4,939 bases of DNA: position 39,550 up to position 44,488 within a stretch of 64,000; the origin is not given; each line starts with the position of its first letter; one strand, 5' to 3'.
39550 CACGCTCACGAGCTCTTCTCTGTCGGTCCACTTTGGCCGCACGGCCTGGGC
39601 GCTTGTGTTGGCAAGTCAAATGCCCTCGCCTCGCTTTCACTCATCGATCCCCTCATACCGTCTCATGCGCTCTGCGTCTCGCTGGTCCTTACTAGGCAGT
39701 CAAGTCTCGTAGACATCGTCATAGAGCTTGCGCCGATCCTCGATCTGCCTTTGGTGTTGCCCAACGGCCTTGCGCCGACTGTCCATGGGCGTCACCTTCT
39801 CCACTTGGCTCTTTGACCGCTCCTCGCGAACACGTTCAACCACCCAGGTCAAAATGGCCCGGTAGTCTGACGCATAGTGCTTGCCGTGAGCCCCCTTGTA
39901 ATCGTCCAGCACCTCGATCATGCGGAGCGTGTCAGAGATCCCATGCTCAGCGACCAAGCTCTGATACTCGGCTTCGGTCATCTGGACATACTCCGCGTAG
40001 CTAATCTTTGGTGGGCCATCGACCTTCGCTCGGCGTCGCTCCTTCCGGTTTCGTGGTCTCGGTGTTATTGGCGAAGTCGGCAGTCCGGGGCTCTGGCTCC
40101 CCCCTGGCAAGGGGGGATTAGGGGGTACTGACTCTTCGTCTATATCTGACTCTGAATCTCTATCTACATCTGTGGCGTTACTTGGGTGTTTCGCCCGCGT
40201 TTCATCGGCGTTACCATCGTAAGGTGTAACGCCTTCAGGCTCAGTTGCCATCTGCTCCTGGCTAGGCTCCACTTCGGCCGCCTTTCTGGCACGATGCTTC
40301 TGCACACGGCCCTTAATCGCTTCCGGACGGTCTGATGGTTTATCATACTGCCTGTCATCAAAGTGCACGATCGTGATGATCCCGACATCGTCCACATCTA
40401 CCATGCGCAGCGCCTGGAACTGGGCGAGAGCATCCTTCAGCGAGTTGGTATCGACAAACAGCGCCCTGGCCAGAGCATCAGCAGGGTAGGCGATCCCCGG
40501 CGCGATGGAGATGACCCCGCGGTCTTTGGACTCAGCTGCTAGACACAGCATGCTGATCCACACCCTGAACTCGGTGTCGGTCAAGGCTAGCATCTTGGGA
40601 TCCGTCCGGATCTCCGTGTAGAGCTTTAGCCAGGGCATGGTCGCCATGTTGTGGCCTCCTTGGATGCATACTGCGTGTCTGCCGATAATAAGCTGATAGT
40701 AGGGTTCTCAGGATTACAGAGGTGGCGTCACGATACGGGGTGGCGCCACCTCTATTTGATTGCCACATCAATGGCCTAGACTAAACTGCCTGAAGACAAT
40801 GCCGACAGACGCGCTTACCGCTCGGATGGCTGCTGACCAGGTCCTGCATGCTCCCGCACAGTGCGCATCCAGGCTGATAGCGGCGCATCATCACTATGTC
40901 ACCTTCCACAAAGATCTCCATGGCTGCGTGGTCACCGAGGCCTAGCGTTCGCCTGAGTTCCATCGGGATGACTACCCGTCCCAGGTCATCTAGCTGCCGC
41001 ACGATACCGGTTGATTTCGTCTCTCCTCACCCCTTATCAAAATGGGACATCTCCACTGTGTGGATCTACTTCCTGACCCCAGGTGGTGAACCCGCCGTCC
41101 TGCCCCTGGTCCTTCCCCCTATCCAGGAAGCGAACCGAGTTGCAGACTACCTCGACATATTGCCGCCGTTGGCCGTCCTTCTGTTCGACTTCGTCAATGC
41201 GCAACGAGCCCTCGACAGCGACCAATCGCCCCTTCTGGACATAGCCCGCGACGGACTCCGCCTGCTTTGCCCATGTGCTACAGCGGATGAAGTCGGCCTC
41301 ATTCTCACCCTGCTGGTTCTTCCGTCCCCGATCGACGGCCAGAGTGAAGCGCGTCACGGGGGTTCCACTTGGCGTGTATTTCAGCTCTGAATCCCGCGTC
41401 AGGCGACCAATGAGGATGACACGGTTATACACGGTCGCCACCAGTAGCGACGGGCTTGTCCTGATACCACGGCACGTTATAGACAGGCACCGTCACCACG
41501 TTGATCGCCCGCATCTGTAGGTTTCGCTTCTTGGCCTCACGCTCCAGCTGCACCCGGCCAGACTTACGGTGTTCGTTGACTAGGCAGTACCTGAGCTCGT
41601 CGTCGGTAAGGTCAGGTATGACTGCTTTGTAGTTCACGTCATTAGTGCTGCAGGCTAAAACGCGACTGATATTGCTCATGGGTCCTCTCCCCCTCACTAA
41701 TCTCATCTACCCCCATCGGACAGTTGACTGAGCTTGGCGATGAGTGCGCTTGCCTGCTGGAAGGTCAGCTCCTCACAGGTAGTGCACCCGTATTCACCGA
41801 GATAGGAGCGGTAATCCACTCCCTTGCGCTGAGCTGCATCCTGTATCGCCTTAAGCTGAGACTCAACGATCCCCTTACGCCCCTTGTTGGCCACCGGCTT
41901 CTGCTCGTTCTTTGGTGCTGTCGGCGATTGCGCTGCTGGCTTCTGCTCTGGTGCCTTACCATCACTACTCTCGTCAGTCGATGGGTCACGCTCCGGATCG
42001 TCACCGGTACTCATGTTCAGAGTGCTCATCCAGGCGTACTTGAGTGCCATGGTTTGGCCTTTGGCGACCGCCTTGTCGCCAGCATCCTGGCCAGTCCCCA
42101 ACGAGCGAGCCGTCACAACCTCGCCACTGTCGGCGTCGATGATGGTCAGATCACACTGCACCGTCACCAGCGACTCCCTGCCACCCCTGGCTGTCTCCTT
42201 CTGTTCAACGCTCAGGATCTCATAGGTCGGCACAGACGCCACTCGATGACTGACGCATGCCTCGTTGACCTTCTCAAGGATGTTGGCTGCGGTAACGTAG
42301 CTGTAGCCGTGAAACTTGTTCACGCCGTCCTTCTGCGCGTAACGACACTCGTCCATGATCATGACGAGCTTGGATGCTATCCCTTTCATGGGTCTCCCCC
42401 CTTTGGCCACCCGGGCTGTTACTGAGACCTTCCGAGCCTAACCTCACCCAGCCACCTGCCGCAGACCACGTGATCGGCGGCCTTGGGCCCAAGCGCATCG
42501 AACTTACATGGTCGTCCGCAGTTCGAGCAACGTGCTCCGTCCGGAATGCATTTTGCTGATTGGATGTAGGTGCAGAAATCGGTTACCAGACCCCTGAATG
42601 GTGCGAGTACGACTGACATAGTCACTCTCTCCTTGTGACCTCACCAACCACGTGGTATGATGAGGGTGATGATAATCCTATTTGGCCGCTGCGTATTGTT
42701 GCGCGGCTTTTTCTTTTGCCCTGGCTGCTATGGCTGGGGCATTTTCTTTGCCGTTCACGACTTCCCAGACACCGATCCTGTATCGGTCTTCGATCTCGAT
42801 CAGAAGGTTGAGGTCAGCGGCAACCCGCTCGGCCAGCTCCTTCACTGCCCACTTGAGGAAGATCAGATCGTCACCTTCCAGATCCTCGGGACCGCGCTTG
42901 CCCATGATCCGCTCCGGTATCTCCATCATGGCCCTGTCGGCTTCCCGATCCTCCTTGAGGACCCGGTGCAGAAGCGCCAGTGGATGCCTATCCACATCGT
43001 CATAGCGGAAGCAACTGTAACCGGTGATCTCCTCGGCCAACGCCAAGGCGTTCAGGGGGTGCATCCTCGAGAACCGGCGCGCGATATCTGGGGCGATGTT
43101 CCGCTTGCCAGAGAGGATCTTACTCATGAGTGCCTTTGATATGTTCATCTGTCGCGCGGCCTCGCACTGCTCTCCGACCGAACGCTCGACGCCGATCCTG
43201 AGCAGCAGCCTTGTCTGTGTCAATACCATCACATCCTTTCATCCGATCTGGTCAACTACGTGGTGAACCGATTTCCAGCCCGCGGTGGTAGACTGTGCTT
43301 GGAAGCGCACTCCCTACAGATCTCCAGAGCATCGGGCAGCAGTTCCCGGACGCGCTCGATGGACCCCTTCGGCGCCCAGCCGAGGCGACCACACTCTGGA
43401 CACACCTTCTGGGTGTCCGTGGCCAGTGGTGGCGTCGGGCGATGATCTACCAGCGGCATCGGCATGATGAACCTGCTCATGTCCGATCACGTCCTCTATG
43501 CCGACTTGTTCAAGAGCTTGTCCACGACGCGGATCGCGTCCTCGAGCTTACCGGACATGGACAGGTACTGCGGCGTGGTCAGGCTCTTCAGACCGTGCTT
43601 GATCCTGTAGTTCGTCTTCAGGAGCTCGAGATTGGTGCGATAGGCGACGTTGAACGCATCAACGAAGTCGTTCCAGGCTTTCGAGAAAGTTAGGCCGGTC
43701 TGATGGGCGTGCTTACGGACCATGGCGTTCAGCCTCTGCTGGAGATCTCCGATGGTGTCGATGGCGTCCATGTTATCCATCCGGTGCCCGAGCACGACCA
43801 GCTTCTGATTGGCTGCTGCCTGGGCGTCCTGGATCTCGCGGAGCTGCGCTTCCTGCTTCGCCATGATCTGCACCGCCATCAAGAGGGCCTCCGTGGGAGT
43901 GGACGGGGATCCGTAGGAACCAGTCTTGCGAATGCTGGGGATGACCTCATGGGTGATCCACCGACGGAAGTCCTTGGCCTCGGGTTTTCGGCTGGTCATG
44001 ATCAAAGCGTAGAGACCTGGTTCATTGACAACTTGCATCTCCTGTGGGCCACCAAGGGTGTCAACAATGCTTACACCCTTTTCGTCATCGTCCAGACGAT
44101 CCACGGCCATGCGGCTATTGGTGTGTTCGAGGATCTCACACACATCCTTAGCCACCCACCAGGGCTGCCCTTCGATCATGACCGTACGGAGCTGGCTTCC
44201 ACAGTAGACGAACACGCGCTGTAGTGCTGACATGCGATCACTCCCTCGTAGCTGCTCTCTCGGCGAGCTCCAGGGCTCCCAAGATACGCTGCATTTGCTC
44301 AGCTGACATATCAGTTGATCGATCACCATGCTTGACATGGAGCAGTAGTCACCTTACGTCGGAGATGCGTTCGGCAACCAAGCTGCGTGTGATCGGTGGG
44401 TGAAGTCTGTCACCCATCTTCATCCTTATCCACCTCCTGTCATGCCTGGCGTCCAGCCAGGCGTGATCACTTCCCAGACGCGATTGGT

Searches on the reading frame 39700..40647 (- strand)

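Call 62: search_protein_families(library=pfam, proteins=[window:39700-40647:-], max_evalue=0.001)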
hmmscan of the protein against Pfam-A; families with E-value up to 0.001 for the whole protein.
window:39700-40647:- (315 aa): 1 family
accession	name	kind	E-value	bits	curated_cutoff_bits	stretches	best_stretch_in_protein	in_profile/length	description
PF09681.16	Phage_rep_org_N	-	6.3e-11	42.8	23.3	1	6-119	1-120/121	N-terminal phage replisome organiser (Phage_rep_org_N)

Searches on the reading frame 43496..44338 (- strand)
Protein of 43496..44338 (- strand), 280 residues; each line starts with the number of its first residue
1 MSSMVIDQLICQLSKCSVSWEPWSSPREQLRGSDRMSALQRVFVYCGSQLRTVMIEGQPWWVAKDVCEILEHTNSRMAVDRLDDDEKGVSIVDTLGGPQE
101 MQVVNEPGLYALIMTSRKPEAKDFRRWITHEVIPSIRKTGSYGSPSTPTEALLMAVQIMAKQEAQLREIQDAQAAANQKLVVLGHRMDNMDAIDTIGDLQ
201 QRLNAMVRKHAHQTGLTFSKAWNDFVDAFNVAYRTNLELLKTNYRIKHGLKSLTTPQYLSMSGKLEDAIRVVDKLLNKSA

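Call 62: search_protein_families(library=pfam, proteins=[window:43496-44338:-], max_evalue=0.001)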
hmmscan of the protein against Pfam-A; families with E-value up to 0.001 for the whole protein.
window:43496-44338:- (280 aa): 1 family
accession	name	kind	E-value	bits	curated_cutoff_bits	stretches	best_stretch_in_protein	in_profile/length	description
PF02498.22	Bro-N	-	4.2e-25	88.6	25.6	1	49-134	1-96/96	BRO family, N-terminal domain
